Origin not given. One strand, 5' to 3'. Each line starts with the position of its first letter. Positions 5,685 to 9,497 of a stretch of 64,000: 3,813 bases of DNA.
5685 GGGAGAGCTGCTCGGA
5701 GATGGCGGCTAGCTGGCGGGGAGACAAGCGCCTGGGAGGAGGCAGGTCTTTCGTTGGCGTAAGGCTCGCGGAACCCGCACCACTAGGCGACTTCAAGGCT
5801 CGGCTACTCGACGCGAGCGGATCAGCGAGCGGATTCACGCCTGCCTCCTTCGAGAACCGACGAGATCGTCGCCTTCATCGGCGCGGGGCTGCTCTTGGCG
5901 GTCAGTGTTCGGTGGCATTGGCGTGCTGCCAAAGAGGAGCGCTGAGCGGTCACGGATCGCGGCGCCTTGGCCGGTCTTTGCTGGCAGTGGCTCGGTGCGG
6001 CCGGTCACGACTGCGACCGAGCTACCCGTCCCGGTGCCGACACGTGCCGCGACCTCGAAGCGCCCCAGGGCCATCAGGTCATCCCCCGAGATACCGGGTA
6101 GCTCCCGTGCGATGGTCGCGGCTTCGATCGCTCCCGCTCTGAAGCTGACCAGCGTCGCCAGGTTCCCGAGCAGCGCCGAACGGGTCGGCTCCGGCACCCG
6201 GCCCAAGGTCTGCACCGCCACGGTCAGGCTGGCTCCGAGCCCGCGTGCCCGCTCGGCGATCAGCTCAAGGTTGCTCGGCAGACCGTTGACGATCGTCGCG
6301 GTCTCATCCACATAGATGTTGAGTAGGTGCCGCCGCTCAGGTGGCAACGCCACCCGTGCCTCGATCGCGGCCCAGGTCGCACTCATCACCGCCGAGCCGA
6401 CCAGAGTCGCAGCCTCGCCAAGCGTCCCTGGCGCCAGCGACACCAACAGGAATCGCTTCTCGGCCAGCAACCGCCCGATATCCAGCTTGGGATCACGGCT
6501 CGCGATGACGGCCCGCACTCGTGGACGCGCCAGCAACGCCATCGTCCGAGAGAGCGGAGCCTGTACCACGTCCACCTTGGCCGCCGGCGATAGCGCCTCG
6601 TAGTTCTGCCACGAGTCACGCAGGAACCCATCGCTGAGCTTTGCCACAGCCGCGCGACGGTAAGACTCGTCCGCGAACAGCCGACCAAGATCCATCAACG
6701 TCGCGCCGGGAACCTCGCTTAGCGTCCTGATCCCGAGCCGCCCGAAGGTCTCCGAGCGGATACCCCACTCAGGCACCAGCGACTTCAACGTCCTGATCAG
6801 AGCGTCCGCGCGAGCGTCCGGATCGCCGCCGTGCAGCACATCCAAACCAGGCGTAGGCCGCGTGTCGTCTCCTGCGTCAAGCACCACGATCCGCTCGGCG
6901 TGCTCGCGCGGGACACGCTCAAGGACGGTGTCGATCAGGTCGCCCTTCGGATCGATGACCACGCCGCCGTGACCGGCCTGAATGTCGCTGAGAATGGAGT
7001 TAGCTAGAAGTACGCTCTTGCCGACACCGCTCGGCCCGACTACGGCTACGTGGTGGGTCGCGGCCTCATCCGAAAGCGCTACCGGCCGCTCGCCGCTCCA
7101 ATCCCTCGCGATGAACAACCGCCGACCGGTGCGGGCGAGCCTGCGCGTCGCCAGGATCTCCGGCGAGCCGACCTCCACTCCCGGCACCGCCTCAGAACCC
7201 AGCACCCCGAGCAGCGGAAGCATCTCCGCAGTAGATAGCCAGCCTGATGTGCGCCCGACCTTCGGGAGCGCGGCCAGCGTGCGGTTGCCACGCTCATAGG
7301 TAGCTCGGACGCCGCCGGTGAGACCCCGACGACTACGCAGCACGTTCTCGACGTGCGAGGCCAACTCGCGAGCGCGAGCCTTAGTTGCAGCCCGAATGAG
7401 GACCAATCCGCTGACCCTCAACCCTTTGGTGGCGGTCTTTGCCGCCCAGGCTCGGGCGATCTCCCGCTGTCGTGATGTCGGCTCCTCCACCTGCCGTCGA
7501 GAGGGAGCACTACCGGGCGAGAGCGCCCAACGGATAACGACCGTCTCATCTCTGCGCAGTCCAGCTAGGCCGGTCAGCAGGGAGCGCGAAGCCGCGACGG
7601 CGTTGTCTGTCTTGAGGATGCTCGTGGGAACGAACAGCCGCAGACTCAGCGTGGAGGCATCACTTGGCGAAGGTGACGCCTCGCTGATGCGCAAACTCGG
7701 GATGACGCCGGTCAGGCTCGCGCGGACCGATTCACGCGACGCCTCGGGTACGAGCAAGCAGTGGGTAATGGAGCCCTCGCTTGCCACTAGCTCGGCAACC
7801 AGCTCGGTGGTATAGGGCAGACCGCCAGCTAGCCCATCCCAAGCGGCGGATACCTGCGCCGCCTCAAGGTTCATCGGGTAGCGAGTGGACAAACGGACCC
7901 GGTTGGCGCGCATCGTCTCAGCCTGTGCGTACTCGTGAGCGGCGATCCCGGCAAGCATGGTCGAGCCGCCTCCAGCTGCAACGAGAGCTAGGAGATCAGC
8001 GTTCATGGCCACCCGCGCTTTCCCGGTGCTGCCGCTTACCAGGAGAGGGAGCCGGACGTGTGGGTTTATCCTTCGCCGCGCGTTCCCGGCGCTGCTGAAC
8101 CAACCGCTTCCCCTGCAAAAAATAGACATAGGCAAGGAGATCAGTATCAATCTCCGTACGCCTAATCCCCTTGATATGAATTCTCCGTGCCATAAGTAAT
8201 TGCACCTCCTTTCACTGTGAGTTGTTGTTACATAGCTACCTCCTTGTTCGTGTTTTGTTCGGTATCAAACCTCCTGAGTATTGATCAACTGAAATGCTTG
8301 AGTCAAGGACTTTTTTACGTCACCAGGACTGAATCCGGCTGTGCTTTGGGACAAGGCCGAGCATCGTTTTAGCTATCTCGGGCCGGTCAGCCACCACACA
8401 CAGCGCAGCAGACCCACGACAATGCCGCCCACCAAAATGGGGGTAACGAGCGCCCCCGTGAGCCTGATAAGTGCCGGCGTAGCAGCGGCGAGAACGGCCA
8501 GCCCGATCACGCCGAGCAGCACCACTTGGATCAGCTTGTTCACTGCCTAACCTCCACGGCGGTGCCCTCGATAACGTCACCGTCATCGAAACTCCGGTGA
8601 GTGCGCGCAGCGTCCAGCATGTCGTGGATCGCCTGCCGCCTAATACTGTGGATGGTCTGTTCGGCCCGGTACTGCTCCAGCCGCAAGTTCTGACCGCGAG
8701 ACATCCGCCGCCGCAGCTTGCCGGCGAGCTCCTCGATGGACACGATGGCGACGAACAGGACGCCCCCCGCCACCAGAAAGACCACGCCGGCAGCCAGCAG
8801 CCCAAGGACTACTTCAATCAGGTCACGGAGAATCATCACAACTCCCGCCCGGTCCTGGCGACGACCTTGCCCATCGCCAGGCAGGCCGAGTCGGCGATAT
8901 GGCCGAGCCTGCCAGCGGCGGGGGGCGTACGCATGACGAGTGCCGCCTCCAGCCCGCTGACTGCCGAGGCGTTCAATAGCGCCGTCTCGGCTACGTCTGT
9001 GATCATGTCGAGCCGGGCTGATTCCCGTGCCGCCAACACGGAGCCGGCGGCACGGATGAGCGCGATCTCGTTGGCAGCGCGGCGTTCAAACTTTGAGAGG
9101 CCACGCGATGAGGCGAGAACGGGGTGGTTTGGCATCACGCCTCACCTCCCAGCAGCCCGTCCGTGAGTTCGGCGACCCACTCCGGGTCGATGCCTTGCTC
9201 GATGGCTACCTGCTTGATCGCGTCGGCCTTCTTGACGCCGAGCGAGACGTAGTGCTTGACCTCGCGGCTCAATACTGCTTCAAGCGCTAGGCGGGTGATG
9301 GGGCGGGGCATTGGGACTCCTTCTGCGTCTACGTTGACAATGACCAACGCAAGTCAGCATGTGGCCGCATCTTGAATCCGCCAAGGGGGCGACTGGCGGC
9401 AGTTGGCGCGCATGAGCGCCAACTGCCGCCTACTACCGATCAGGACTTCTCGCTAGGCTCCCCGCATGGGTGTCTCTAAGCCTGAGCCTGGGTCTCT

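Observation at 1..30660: Tandem pile-up of related serine-recombinase integrative elements, each capped by a TA module, at a tRNA-3'-like att site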

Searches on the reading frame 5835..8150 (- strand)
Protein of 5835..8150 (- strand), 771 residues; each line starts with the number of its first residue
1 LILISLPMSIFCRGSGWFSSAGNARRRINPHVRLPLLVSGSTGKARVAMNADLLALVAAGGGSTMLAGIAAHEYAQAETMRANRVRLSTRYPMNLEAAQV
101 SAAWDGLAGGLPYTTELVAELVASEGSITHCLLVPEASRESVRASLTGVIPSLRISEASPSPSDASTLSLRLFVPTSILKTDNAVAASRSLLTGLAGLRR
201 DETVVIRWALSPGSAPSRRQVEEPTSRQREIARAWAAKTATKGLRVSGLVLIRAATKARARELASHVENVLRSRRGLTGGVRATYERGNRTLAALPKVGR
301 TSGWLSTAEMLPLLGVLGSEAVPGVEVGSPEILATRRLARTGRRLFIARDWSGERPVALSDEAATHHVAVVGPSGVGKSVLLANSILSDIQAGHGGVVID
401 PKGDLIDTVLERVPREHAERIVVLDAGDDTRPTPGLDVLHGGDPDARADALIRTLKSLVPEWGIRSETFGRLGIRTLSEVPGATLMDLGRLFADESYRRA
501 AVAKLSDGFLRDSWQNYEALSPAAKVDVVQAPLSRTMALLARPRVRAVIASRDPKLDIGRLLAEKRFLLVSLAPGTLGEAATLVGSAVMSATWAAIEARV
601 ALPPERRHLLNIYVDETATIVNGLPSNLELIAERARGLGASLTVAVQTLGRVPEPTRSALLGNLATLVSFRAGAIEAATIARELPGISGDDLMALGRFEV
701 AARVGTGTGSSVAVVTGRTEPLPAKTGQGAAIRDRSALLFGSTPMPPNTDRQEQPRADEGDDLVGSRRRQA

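Call 13: search_protein_families(library=pfam, proteins=[window:5835-8150:-], max_evalue=0.01)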
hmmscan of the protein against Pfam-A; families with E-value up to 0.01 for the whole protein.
window:5835-8150:- (771 aa): 5 families
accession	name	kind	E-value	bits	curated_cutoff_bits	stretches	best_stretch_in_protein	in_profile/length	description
PF13191.12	AAA_16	-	0.00027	21.9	32.6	1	365-440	24-103/167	AAA ATPase domain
PF01935.23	DUF87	-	0.00088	19.9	23.2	1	360-415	17-70/220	Helicase HerA, central domain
PF00005.33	ABC_tran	-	0.0032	18.5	25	0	366-423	12-63/137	ABC transporter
PF03193.22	RsgA_GTPase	-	0.0056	16.9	30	0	338-391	79-131/174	RsgA GTPase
PF10412.15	TrwB_AAD_bind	-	0.0067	15.8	20.5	0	357-408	7-58/387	Type IV secretion-system coupling protein DNA-binding domain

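Call 62: search_protein_families(library=ncbifam, proteins=[window:5835-8150:-], max_evalue=0.001)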
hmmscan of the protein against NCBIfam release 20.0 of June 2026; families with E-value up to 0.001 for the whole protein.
window:5835-8150:- (771 aa): 2 families
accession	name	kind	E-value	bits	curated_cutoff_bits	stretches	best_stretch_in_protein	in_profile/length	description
TIGR03743.1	SXT_TraD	subfamily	2e-09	36.4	366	1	354-404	164-214/636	conjugative transfer system coupling protein TraD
TIGR03754.1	conj_TOL_TraD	equivalog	2.4e-05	23.1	647.55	1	354-405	169-220/643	type IV conjugative transfer system coupling protein TraD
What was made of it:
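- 2921..9347 (-): Conserved backbone of element E2: 163-aa protein, N6/N4 DNA methylase, Replic_Relax protein, 771-aa FtsK/TraD-like ATPase, small ORFs. Pfam (call 13), NCBIfam TraD P-loop hit (call 62).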

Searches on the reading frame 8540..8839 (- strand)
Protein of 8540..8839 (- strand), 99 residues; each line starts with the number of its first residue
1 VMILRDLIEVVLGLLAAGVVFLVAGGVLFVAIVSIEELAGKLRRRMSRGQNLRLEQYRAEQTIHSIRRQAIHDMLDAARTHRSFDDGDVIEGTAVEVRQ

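Call 41: search_protein_families(library=pfam, proteins=[window:8540-8839:-], max_evalue=1)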
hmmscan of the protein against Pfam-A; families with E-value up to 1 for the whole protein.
window:8540-8839:- (99 aa): 1 family
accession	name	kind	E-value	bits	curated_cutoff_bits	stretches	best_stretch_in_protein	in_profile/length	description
PF13687.11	DUF4153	-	0.081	12.5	27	1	8-52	86-130/373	Domain of unknown function (DUF4153)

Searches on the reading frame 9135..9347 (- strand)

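Call 41: search_protein_families(library=pfam, proteins=[window:9135-9347:-], max_evalue=1)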
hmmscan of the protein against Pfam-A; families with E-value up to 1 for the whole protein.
window:9135-9347:- (70 aa): 1 family
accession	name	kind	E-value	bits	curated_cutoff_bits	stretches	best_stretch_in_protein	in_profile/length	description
PF20306.3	Sp-DndD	-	0.062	13.9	27.2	1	43-61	5-23/51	Small protein found in certain Dnd DNA modification systems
